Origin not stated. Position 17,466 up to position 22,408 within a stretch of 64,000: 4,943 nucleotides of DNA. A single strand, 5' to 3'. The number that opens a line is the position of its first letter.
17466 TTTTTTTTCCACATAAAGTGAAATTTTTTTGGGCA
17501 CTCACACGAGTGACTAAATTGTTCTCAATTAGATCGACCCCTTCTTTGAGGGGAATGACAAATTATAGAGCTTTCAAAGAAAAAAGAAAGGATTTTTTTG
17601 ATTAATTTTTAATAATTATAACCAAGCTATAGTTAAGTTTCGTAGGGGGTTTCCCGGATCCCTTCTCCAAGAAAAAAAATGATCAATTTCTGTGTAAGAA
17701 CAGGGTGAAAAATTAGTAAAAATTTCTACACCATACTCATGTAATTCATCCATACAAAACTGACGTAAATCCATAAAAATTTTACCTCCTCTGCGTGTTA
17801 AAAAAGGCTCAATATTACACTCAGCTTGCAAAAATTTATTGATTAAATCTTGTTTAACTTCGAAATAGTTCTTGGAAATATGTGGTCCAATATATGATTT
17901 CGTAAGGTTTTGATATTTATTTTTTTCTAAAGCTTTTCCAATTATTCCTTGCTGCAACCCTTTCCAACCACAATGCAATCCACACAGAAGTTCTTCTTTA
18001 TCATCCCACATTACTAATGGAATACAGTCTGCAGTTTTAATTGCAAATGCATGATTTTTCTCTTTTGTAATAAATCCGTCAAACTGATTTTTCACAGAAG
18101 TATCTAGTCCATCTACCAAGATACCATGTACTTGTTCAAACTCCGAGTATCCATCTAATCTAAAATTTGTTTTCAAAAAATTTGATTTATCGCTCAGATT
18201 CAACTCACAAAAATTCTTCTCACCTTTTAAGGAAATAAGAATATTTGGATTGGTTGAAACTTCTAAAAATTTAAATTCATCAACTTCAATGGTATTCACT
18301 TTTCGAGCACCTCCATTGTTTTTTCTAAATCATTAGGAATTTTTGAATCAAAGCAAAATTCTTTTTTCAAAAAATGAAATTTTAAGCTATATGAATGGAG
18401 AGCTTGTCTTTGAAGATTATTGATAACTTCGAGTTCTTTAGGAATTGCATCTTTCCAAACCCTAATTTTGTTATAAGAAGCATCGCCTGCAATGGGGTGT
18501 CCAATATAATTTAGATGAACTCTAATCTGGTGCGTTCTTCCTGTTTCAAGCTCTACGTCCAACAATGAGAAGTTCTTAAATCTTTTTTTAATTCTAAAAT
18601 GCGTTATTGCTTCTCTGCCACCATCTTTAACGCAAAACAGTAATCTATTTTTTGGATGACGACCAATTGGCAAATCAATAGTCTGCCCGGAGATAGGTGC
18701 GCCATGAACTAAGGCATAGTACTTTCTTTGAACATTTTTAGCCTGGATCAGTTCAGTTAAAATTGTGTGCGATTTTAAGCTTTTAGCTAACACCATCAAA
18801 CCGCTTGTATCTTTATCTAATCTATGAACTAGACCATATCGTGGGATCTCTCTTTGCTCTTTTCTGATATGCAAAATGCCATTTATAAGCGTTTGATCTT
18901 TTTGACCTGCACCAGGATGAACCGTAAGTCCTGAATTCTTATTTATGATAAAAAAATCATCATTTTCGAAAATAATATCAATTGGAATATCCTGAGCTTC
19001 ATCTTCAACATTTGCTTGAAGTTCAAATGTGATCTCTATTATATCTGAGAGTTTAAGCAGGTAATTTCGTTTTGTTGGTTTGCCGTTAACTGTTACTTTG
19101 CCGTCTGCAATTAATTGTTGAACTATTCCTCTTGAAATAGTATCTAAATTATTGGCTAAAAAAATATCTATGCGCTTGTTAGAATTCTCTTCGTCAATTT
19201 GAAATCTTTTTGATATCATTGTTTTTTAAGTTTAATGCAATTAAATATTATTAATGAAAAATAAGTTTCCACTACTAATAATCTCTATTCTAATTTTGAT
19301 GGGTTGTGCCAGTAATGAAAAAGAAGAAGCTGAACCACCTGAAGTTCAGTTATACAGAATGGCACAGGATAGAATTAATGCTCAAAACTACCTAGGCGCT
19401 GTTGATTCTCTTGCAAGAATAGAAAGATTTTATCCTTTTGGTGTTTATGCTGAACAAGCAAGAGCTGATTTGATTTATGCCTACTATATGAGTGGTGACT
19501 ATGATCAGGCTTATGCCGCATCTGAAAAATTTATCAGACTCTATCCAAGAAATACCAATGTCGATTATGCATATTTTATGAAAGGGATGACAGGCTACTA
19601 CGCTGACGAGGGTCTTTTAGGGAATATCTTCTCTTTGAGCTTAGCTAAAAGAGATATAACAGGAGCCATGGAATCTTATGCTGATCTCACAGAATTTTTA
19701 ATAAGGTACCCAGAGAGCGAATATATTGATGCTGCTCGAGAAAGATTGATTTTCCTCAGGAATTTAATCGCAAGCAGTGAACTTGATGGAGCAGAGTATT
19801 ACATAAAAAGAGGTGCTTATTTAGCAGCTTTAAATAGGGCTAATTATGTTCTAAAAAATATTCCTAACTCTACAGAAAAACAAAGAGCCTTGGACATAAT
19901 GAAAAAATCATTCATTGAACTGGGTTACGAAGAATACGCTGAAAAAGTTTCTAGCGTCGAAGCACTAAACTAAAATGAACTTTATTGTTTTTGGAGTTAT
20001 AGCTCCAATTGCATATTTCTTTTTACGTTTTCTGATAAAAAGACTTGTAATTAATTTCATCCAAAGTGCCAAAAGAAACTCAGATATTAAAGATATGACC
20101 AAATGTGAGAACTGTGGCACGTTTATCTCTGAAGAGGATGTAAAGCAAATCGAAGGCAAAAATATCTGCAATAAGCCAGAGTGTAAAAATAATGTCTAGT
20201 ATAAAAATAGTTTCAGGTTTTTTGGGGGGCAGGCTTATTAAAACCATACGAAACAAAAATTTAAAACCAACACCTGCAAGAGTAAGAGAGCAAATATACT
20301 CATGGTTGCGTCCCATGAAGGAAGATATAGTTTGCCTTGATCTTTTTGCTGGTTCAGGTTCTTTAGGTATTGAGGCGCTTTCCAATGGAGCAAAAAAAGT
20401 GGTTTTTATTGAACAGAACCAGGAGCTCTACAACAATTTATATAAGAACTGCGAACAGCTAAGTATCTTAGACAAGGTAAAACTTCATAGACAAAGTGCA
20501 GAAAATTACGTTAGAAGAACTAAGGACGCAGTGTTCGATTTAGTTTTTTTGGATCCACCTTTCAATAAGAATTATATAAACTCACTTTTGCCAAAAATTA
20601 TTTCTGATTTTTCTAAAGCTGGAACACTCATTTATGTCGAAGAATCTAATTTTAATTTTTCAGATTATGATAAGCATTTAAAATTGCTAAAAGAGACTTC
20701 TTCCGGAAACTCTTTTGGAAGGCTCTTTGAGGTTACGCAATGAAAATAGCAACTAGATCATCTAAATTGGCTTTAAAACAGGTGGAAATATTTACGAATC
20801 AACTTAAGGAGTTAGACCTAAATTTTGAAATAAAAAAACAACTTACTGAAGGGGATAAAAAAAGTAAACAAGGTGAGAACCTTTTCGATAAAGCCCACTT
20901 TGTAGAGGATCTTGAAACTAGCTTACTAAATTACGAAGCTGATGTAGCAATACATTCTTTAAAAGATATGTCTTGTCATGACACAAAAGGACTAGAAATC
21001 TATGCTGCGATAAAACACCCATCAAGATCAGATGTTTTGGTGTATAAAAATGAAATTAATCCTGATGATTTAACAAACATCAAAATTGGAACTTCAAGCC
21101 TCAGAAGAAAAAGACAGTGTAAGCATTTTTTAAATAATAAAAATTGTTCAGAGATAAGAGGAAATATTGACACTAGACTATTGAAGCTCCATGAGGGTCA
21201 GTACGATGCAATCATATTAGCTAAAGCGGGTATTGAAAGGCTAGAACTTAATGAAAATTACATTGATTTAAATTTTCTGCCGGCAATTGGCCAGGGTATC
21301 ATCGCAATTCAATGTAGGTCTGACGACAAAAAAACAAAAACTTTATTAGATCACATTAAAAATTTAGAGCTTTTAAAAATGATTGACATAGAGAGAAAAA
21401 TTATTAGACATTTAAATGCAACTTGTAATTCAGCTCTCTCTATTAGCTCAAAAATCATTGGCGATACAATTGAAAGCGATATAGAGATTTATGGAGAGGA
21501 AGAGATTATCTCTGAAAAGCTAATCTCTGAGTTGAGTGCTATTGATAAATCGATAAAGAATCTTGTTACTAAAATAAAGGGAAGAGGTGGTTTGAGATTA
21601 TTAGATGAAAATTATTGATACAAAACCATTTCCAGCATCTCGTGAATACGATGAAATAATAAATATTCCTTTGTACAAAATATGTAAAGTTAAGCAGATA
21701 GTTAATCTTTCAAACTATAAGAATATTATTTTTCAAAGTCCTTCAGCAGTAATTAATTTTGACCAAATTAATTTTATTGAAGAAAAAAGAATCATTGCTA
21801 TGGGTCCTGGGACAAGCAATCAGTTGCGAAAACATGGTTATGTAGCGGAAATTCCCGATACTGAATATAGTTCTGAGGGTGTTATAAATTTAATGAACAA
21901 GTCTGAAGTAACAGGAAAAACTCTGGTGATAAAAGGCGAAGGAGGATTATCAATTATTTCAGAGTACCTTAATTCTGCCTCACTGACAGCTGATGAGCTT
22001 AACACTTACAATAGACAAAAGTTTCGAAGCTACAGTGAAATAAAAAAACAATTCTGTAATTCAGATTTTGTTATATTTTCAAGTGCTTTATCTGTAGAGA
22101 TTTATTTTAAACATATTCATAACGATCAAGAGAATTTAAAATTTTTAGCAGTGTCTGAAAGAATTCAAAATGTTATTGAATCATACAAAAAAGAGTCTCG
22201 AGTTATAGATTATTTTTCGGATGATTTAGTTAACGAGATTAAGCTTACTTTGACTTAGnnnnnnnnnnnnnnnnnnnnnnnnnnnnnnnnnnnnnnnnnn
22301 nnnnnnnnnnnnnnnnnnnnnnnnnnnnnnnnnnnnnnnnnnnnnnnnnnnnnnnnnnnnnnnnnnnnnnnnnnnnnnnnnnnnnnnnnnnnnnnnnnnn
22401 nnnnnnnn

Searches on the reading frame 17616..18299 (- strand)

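Call 20: search_protein_families(library=pfam, proteins=[window:17616-18299:-], max_evalue=0.0001)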
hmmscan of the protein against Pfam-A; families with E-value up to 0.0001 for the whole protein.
window:17616-18299:- (227 aa): 1 family
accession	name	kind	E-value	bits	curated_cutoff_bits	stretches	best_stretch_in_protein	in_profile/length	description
PF02578.20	Cu-oxidase_4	-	7.1e-35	121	22.9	1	50-217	45-229/238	Multi-copper polyphenol oxidoreductase laccase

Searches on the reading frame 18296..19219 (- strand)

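Call 20: search_protein_families(library=pfam, proteins=[window:18296-19219:-], max_evalue=0.0001)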
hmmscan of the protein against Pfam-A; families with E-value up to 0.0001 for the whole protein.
window:18296-19219:- (307 aa): 2 families
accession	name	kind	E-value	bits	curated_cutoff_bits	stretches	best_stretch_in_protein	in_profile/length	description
PF00849.27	PseudoU_synth_2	-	4.2e-33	115.2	26.8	1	88-237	1-151/152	RNA pseudouridylate synthase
PF01479.30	S4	-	2.7e-08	33.8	22.8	1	16-61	2-48/48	S4 domain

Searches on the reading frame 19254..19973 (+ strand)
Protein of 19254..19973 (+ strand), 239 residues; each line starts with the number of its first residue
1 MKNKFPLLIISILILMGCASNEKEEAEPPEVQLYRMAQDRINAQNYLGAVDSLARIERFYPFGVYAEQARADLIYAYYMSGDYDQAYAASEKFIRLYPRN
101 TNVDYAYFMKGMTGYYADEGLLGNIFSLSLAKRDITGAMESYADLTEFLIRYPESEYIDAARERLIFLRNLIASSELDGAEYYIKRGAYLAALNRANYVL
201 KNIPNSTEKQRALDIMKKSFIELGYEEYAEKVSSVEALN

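Call 20: search_protein_families(library=pfam, proteins=[window:19254-19973:+], max_evalue=0.0001)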
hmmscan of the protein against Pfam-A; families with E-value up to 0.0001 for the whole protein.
window:19254-19973:+ (239 aa): 2 families
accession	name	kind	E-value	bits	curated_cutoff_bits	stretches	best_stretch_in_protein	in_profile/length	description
PF13525.12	YfiO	-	1.1e-53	182.5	25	1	29-232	4-200/203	Outer membrane lipoprotein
PF13512.12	TPR_18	-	1.7e-36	126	21.9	1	24-165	4-145/145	Tetratricopeptide repeat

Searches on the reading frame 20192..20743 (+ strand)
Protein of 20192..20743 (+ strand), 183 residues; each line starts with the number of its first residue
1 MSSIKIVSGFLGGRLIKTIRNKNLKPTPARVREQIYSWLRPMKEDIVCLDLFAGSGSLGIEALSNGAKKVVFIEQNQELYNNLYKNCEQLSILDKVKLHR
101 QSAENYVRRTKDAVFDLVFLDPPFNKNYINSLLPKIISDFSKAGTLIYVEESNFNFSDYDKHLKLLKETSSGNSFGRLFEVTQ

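Call 20: search_protein_families(library=pfam, proteins=[window:20192-20743:+], max_evalue=0.0001)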
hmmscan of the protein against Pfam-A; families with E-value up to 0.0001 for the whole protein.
window:20192-20743:+ (183 aa): 4 families
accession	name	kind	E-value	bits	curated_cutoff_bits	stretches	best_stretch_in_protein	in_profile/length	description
PF03602.21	Cons_hypoth95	-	3.9e-41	141.1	24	1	4-177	1-179/182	Conserved hypothetical protein 95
PF09445.16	Methyltransf_15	-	3.6e-06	27.1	22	1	48-124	4-81/165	RNA cap guanine-N2 methyltransferase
PF13847.12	Methyltransf_31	-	7.6e-06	26.1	27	1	44-158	3-114/145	Methyltransferase domain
PF01555.25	N6_N4_Mtase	-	4.3e-05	24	26.7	0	44-81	181-217/221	DNA methylase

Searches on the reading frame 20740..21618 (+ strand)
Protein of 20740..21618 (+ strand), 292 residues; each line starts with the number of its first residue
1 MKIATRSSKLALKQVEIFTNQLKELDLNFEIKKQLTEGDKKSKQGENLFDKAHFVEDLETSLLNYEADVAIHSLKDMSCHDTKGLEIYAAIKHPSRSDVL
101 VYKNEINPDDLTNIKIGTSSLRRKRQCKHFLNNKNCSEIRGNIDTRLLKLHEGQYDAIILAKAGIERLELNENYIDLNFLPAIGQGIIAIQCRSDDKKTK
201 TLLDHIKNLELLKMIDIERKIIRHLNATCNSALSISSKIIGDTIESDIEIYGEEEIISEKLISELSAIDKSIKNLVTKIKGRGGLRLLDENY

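Call 20: search_protein_families(library=pfam, proteins=[window:20740-21618:+], max_evalue=0.0001)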
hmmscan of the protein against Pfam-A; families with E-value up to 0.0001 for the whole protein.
window:20740-21618:+ (292 aa): 1 family
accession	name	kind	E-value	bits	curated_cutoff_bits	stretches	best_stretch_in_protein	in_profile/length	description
PF01379.25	Porphobil_deam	-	6.3e-59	199.4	22.1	1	1-200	1-206/207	Porphobilinogen deaminase, dipyromethane cofactor binding domain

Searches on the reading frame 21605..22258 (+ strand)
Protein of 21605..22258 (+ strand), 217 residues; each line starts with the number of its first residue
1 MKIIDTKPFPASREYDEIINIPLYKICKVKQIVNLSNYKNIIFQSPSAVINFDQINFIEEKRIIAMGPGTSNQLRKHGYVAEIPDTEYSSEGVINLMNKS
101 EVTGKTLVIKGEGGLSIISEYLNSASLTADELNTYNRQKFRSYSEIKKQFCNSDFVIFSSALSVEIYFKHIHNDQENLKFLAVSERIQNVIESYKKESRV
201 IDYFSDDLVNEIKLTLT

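Call 20: search_protein_families(library=pfam, proteins=[window:21605-22258:+], max_evalue=0.0001)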
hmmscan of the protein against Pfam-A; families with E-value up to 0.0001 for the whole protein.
window:21605-22258:+ (217 aa): 1 family
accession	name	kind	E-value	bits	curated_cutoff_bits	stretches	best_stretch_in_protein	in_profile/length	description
PF02602.20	HEM4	-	2.3e-21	76.4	27.5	1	19-195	15-214/231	Uroporphyrinogen-III synthase HemD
